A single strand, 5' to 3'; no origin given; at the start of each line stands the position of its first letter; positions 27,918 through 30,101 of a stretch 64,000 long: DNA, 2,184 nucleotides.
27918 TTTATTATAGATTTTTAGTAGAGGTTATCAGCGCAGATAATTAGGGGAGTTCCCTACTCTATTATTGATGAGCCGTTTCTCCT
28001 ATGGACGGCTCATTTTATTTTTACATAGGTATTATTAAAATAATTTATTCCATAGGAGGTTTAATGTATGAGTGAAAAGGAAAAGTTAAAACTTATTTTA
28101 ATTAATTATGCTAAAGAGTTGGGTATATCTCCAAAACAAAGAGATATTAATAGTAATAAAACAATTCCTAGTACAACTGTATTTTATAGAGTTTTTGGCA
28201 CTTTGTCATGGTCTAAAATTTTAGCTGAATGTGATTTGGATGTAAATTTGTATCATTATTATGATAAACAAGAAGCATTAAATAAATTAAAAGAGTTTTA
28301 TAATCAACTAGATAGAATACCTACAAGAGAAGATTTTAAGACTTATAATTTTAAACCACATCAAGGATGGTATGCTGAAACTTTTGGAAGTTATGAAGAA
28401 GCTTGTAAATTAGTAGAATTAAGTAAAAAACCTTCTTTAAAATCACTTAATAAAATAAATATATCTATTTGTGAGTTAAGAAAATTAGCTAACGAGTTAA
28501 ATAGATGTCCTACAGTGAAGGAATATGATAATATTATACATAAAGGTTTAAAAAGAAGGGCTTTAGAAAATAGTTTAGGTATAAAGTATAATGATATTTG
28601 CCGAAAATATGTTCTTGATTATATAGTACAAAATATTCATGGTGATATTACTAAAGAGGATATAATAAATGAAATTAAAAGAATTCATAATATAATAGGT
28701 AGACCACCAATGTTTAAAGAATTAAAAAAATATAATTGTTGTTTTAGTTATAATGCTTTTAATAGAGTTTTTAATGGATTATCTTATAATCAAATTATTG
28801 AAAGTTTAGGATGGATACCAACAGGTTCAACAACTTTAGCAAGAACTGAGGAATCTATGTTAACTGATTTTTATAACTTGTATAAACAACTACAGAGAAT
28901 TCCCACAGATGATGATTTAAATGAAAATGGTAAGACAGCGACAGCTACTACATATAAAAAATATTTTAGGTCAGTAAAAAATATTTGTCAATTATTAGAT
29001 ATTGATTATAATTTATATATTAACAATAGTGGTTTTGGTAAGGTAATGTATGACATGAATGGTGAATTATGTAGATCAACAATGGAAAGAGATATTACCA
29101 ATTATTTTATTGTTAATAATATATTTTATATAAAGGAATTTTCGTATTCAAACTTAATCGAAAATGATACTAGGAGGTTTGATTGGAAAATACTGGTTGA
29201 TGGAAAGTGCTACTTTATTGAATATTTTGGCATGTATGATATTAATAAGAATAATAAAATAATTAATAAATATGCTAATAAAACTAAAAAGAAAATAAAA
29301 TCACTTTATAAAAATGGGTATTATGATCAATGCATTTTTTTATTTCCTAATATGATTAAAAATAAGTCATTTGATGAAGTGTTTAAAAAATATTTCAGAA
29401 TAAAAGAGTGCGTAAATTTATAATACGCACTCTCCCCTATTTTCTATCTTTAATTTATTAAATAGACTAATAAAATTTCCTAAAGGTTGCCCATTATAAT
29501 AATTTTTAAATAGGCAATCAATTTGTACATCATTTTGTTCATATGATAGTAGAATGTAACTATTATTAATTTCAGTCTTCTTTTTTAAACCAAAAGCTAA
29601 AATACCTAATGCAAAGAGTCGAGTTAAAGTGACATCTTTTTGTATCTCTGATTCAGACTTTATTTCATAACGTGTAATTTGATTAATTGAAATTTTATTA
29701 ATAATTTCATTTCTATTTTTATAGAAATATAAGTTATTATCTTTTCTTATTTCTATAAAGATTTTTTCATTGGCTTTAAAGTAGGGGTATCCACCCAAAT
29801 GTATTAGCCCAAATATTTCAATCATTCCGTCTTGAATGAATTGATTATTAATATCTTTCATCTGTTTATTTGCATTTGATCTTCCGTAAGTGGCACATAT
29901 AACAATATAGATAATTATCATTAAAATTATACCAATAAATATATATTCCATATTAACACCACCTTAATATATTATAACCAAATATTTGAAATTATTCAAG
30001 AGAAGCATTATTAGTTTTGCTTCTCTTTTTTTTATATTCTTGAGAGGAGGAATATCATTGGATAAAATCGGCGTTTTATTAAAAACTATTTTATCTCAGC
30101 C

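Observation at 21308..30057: Nested ~8.7-kb accessory island splitting the tail operon, bracketed by two HEAR-nuclease paralogs and carrying its own tyrosine recombinase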

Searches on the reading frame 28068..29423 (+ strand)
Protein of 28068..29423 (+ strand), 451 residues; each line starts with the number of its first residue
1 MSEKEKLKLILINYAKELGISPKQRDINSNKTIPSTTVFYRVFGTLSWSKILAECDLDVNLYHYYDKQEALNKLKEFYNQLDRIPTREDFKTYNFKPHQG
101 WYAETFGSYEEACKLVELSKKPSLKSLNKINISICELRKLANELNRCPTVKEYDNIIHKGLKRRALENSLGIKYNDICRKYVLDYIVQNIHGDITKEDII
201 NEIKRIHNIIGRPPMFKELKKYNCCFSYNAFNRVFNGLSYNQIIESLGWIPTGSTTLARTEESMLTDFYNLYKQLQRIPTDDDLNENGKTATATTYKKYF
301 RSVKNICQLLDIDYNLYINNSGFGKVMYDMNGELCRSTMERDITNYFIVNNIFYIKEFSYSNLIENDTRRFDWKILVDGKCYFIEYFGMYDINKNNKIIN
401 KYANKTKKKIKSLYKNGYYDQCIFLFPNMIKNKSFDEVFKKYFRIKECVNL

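Call 9: search_protein_families(library=phrogs, max_evalue=0.001, proteins=[window:28068-29423:+])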
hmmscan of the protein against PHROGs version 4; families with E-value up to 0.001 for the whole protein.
window:28068-29423:+ (451 aa): 1 family
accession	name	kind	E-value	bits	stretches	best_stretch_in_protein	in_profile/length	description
phrog_22655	-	unknown function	6.4e-51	174.6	2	172-441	232-499/508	-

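Call 12: search_dna_similar(query=window:28068-29423:+, collection=phages, mode=protein, max_rows=25)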
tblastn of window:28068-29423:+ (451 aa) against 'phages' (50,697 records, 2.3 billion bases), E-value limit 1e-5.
Records with a match: 2; places in all: 2; records where one place covers at least 80% of the query: 0.
Best place of each record, by identity: <60% 2.
By first word of the organism name: Geobacillus 2.
By host as written in the record: - 2.
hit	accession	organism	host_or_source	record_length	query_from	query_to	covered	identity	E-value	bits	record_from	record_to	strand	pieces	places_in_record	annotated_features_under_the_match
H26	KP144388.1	Geobacillus virus E3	failed fermentation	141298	38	390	78%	33.1%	3e-27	121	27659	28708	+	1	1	hypothetical protein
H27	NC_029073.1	Geobacillus virus E3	failed fermentation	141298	38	390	78%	33.1%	3e-27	121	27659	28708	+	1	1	hypothetical protein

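Call 39: search_protein_families(library=pfam, max_evalue=0.05, proteins=[window:28068-29423:+])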
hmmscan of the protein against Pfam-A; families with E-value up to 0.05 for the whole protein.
window:28068-29423:+ (451 aa): 1 family
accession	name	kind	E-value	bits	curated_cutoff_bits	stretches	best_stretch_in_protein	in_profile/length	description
PF18780.6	HNH_repeat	-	2.9e-32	111.2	26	5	65-114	1-49/54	Homing endonuclease associated repeat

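Call 44: get_annotated_region(hit=H27, flank=12000)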
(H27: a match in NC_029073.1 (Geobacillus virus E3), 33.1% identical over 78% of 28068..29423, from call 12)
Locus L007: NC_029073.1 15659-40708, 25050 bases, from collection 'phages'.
description: Geobacillus virus E3, complete genome.
organism: Geobacillus virus E3 (NCBI taxid 1572712)
taxonomy: Viruses; Duplodnaviria; Heunggongvirae; Uroviricota; Caudoviricetes
host: -; source: failed fermentation; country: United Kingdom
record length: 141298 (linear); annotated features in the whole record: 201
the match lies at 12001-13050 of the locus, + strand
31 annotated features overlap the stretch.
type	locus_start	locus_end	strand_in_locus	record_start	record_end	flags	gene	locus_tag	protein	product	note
CDS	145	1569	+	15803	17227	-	-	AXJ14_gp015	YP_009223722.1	hypothetical protein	GP15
CDS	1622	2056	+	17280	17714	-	-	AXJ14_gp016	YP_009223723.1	hypothetical protein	GP16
CDS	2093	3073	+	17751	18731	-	-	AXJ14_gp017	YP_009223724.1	hypothetical protein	GP17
CDS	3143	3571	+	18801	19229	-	-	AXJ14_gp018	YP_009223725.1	hypothetical protein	GP18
CDS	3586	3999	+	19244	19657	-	-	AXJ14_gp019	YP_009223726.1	hypothetical protein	GP19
CDS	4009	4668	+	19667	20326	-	-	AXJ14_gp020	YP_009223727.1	hypothetical protein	GP20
CDS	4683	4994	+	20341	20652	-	-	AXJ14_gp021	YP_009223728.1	hypothetical protein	GP21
CDS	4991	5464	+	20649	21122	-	-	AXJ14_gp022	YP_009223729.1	hypothetical protein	GP22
CDS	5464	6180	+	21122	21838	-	-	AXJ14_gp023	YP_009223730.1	hypothetical protein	GP23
CDS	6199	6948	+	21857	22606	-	-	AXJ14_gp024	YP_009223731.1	virion structural protein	GP24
CDS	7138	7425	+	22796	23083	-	-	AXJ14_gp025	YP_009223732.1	hypothetical protein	GP25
CDS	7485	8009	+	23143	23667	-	-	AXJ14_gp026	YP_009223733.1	hypothetical protein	GP26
CDS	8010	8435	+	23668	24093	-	-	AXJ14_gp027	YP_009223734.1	hypothetical protein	GP27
CDS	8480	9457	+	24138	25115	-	-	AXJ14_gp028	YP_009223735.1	site-specific integrase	GP28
CDS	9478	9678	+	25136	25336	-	-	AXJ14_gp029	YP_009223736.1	hypothetical protein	GP29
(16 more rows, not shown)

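Call 58: search_solved_structures(query=window:28068-29423:+, max_evalue=1)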
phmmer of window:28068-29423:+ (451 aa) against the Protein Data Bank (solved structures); distinct sequences matched with E-value up to 1: 0.

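Call 93: find_homologous_proteins(query=window:28068-29423:+, max_evalue=0.001)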
Query window:28068-29423:+ (451 aa): 53 proteins with E <= 0.001 among 8000 candidates.
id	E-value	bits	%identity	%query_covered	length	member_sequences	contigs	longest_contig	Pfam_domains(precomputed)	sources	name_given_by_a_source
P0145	0.0e+0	1028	100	100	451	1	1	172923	PF18780.7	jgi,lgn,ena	-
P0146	3.4e-142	493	53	98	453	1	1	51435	PF18780.7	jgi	jgi:hypothetical protein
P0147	6.3e-133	462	45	98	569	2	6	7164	PF18780.7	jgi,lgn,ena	-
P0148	1.2e-131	458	47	95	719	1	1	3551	PF18780.7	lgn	-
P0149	1.9e-131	457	47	96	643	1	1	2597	PF18780.7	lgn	-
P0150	1.6e-129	451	49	98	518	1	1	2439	PF18780.7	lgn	-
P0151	3.5e-124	433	46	94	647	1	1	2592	PF18780.7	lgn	-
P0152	1.4e-121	425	44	99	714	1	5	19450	PF18780.7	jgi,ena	-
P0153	1.5e-121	424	44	96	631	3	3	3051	PF18780.7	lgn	-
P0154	4.1e-121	423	46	94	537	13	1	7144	PF18780.7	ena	-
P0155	4.3e-120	420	44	97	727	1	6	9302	PF18780.7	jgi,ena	-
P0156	5.7e-120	419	45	98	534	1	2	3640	PF18780.7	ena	-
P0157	1.4e-118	415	48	97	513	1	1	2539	PF18780.7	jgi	jgi:hypothetical protein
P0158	6.0e-116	406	47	95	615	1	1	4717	PF18780.7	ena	-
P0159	1.9e-115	404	47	95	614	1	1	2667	PF18780.7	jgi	jgi:hypothetical protein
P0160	1.6e-114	401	46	98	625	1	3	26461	PF18780.7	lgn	-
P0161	5.1e-114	400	47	94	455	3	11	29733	PF18780.7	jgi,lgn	jgi:hypothetical protein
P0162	2.8e-113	397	47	93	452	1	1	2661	PF18780.7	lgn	-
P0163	3.0e-113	397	47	96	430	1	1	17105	PF18780.7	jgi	-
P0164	1.5e-112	395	47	95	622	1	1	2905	PF18780.7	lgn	-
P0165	2.1e-112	394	51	82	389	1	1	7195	PF18780.7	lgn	-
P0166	1.4e-108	382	45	97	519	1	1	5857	PF18780.7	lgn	-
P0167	2.4e-108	381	45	98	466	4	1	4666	PF18780.7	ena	-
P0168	2.4e-107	378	45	97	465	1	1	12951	PF18780.7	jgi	jgi:hypothetical protein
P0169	5.6e-105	370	44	97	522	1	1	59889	PF18780.7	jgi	jgi:hypothetical protein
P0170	5.8e-104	367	44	97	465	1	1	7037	PF18780.7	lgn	-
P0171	4.9e-101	357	42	95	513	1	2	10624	PF18780.7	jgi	jgi:hypothetical protein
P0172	3.5e-98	348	40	98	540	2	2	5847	PF18780.7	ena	-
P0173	2.5e-95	338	39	98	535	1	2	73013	PF18780.7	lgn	-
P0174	2.6e-95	338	48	83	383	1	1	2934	PF18780.7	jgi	jgi:hypothetical protein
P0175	4.9e-95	337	53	69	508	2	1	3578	PF18780.7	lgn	-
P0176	1.6e-94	335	46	75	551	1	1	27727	PF18780.7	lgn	-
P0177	2.0e-94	335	45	84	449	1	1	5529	PF18780.7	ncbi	-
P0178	2.5e-91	325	51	71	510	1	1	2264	PF18780.7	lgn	-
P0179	4.5e-90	321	42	99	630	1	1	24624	PF18780.7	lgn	-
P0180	6.7e-88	314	44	83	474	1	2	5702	PF18780.7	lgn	-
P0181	5.5e-85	304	39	97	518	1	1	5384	PF18780.7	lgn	-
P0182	1.5e-82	296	48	70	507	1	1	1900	PF18780.7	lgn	-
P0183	2.8e-81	292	39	94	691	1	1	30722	PF18780.7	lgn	-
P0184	2.4e-80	289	31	95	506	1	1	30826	PF18780.7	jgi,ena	-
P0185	3.0e-76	275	44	71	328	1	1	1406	PF18780.7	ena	-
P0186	1.1e-75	273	46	70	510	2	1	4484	PF18780.7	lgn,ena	-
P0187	5.3e-73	265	44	70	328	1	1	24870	PF18780.7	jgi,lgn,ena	-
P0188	5.0e-72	261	29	95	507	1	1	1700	PF18780.7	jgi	jgi:hypothetical protein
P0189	1.2e-70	257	41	69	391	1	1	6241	PF18780.7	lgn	-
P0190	2.9e-68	249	48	61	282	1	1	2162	PF18780.7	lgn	-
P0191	1.9e-66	243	37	91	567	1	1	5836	PF18780.7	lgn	-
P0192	2.8e-62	229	37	80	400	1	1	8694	PF18780.7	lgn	-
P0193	3.7e-60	222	41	67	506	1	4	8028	PF18780.7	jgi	jgi:hypothetical protein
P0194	3.0e-40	157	28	89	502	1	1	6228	PF18780.7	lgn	-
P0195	7.7e-40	155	27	89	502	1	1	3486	PF18780.7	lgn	-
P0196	1.9e-21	95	25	88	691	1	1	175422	PF18780.7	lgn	-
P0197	1.9e-8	52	23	97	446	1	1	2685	PF18780.7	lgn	-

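Call 96: find_encoding_contigs(protein=P0146, flank=7000, max_places=2)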
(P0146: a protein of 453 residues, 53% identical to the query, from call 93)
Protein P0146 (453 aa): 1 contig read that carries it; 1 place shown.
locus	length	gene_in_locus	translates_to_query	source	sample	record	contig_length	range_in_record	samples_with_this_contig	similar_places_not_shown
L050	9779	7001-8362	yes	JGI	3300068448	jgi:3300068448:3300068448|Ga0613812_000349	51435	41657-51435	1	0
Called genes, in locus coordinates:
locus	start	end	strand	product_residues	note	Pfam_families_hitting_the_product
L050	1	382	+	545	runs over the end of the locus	-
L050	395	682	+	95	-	-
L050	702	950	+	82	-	-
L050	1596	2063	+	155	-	-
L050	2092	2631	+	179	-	PF27376:YomN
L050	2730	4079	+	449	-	PF13255:DUF4046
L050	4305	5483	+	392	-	PF01844:HNH (weak)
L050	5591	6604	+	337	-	PF00589:Phage_integrase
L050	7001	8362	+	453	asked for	PF18780:HNH_repeat (weak)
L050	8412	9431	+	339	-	PF10145:PhageMin_Tail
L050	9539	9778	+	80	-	?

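Call 103: predict_structure(alignment_id=A5)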
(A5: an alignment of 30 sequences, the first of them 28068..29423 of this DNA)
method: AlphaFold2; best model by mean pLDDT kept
length: 451 residues; sequences in the alignment: 30
mean_pLDDT: 85.9   pTM: 0.36
mean pLDDT of the five models: 85.9, 85.9, 85.7, 84.9, 84.3
residues with pLDDT >= 90: 222; 70-90: 184; 50-70: 26; < 50: 19
segments of 3 or more residues with pLDDT < 50: 61-63, 190-192, 320-324, 446-451
pLDDT, mean of each block of 10 residues (from residue 1): 91 93 92 95 91 86 71 92 89 90 90 82 68 94 90 89 88 87 74 76 95 90 85 86 91 63 93 86 84 89 91 73 63 85 94 94 94 92 93 82 92 94 92 89 53 30
secondary structure, 60 per line:
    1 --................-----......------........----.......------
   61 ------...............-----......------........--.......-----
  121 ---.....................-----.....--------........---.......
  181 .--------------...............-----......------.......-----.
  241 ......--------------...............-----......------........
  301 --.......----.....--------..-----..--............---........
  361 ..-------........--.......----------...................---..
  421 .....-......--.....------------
elements in order: H3-18 H24-29 H36-43 H48-54 H67-81 H87-92 H99-106 H109-115 H124-144 H150-154 H163-170 H174-181 H196-210 H216-221 H228-234 H240-246 H261-275 H281-286 H293-300 H303-309 H314-318 H338-349 E353-359 E370-377 E380-386 H397-415 E422-425 H427-432 H435-439

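Call 105: fold_search(model_id=the predicted structure, library=pdb)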
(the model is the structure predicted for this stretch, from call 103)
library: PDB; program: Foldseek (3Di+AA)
matches with E <= 10: 374; with E <= 0.001: 0
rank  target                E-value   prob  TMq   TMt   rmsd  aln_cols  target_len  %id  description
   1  6p4o_F                7.5e-02  0.25  0.18  0.17  22.1       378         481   13  Complex of XPB helicase with Bax1 endonuclease from Sulfurisphaera tokodaii at 3.15 Angstroms resolution (released 2020-06-03)
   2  4cej_A                8.0e-02  0.08  0.09  0.05  29.7       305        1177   10  Crystal structure of AddAB-DNA-ADPNP complex at 3 Angstrom resolution (released 2014-03-12)
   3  6p4o_D                1.3e-01  0.16  0.17  0.16  22.1       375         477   12  Complex of XPB helicase with Bax1 endonuclease from Sulfurisphaera tokodaii at 3.15 Angstroms resolution (released 2020-06-03)
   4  3fov                  1.3e-01  0.69  0.11  0.37   7.5       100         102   13  Crystal structure of protein RPA0323 of unknown function from Rhodopseudomonas palustris (released 2009-01-13)
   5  4cei_A                1.3e-01  0.07  0.09  0.05  32.3       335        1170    9  Crystal structure of ADPNP-bound AddAB with a forked DNA substrate (released 2014-03-12)
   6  8bao_A                1.6e-01  0.21  0.13  0.15  14.5       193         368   14  Dysgonamonadaceae bacterium CRISPR ancillary nuclease 2 (released 2022-11-30)
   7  7vsr_M                1.8e-01  0.13  0.13  0.18  20.4       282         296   12  Structure of McrBC (stalkless mutant) (released 2023-02-15)
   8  6p4w_B                1.9e-01  0.16  0.17  0.20  22.3       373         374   12  XPB helicase in a complex with truncated Bax1 from Sulfurisphaera tokodaii at 2.96 Angstrom resolution (released 2020-06-03)
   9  8iby_C                2.0e-01  0.08  0.13  0.08  29.9       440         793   10  Structure of R2 with 5'ORF (released 2023-09-20)
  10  9dou_A                2.2e-01  0.09  0.13  0.08  23.9       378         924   14  Taeniopygia guttata R2 retrotransposon (R2Tg) initiating target-primed reverse transcription (released 2025-05-21)
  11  3ajv_C                2.3e-01  0.28  0.12  0.28  20.7       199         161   10  Splicing endonuclease from Aeropyrum pernix (released 2010-11-17)
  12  7bdv_B                2.5e-01  0.15  0.12  0.15  28.0       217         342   14  Structure of Can2 from Sulfobacillus thermosulfidooxidans in complex with cyclic tetra-adenylate (cA4) (released 2021-03-03)
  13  9u49_A                2.6e-01  0.28  0.16  0.18  13.4       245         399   10  crystal structure of Cdn1 in complex with cA4 (released 2026-02-04)
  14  8z4i_A                2.6e-01  0.18  0.15  0.17  25.4       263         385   11  crystal structure of Cdn1 in complex with cA3 (released 2026-02-04)
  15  8hy9                  2.9e-01  0.16  0.12  0.25  16.8       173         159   13  Bacterial STING from Riemerella anatipestifer in complex with 3'3'-c-di-GMP (released 2024-01-10)
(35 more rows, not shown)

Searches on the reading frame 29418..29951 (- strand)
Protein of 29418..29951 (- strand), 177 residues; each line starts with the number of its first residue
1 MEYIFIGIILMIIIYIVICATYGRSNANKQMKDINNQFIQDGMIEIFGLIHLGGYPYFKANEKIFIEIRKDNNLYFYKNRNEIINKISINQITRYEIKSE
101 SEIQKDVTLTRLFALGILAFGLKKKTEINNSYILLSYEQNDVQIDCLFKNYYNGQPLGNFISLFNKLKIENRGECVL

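Call 37: search_protein_families(library=padloc, max_evalue=0.01, proteins=[window:29418-29951:-])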
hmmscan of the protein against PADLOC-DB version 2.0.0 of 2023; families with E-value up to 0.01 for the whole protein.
window:29418-29951:- (177 aa): 0 families

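Call 39: search_protein_families(library=pfam, max_evalue=0.05, proteins=[window:29418-29951:-])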
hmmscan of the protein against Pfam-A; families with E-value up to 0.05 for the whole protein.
window:29418-29951:- (177 aa): 0 families

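Call 41: search_protein_families(library=ncbifam, max_evalue=0.01, proteins=[window:29418-29951:-])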
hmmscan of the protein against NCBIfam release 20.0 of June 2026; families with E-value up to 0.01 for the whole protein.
window:29418-29951:- (177 aa): 0 families

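Call 107: search_protein_families(library=phrogs, max_evalue=0.001, proteins=[window:29418-29951:-])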
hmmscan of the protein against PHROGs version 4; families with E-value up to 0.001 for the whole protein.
window:29418-29951:- (177 aa): 0 families
